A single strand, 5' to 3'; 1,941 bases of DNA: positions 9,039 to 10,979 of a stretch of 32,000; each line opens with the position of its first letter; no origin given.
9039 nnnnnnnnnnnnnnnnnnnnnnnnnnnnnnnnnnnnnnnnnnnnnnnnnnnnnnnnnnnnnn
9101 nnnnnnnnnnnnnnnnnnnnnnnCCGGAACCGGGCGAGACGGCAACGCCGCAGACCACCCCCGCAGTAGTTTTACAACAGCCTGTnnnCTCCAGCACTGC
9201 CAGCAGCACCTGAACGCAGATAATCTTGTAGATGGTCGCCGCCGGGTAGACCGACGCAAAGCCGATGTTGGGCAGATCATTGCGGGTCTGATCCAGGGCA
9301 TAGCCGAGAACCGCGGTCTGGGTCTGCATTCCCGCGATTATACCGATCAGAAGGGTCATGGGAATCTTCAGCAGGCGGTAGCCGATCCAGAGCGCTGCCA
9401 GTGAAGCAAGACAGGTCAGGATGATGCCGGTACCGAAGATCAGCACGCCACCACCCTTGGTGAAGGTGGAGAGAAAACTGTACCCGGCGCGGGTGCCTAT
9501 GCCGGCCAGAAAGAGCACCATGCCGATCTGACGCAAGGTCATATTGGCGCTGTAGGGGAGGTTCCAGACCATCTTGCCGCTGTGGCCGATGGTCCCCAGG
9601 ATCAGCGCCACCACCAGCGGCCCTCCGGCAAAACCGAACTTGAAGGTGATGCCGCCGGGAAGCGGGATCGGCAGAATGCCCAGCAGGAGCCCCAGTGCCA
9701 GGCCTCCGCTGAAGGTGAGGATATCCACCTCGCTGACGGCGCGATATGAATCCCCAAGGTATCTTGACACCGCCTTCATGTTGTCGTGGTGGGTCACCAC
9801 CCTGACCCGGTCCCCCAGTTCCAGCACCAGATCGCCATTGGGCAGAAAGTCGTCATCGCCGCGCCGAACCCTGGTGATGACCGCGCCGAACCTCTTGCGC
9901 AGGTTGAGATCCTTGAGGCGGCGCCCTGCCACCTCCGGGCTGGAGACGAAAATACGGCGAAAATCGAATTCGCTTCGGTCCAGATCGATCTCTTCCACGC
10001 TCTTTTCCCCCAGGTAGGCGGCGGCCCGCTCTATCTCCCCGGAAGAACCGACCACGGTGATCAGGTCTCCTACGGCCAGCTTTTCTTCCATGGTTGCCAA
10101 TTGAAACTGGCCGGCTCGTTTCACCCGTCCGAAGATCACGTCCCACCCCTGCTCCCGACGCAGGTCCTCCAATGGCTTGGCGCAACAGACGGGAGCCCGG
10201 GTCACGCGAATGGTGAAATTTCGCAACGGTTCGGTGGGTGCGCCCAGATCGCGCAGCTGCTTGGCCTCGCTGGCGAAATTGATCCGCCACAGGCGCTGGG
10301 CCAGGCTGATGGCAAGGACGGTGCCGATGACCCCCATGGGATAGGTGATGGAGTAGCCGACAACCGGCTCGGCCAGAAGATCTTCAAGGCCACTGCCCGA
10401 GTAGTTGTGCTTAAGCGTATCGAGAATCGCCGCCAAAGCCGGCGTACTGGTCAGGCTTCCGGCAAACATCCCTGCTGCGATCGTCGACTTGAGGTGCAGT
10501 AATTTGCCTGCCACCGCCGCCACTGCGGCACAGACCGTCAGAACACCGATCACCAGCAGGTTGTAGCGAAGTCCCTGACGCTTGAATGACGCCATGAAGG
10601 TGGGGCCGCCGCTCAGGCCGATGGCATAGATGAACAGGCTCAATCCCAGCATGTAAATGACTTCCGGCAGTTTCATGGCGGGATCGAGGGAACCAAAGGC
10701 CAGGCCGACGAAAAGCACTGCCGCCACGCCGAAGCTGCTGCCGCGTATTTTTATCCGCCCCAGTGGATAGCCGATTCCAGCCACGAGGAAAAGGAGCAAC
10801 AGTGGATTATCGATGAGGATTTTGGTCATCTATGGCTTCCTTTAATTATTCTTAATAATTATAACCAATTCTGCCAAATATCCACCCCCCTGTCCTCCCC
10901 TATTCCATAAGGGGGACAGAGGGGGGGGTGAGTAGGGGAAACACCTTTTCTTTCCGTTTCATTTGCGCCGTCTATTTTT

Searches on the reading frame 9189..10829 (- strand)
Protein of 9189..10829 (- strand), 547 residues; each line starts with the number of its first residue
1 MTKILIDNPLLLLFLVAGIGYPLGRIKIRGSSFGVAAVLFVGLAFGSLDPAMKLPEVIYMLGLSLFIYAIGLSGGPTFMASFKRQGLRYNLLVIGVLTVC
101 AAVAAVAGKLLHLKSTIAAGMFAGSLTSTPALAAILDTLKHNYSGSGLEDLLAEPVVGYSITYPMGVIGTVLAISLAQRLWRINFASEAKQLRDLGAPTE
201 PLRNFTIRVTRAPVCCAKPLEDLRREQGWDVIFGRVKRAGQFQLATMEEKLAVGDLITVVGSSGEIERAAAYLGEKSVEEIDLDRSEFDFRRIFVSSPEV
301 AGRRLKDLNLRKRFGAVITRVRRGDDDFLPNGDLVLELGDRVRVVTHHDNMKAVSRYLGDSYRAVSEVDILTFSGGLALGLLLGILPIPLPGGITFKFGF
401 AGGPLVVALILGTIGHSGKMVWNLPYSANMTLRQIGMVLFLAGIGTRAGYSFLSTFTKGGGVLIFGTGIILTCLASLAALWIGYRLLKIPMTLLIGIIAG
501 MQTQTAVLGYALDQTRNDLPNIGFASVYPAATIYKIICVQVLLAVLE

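Call 33: search_protein_families(library=ncbifam, proteins=[window:9189-10829:-], max_evalue=1e-8)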
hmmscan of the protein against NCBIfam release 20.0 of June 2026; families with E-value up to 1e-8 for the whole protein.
window:9189-10829:- (547 aa): 5 families
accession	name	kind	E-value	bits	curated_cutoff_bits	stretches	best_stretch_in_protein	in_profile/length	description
NF003007.0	PRK03818.1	equivalog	2.2e-118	396.2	449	1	10-545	8-548/553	putative transporter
TIGR03802.1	Asp_Ala_antiprt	equivalog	9.5e-74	249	546.95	1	2-545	4-561/562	aspartate-alanine antiporter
TIGR01625.1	YidE_YbjL_dupl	subfamily_domain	3e-67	225.2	71.95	2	377-529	1-153/154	AspT/YidE/YbjL antiporter duplication domain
NF003440.0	PRK04972.1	equivalog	6.3e-57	193.6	645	1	2-543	6-554/561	aspartate:alanine antiporter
NF007039.0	PRK09496.3-2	equivalog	4.8e-10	38.8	293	0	298-358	162-220/446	Trk system potassium transporter TrkA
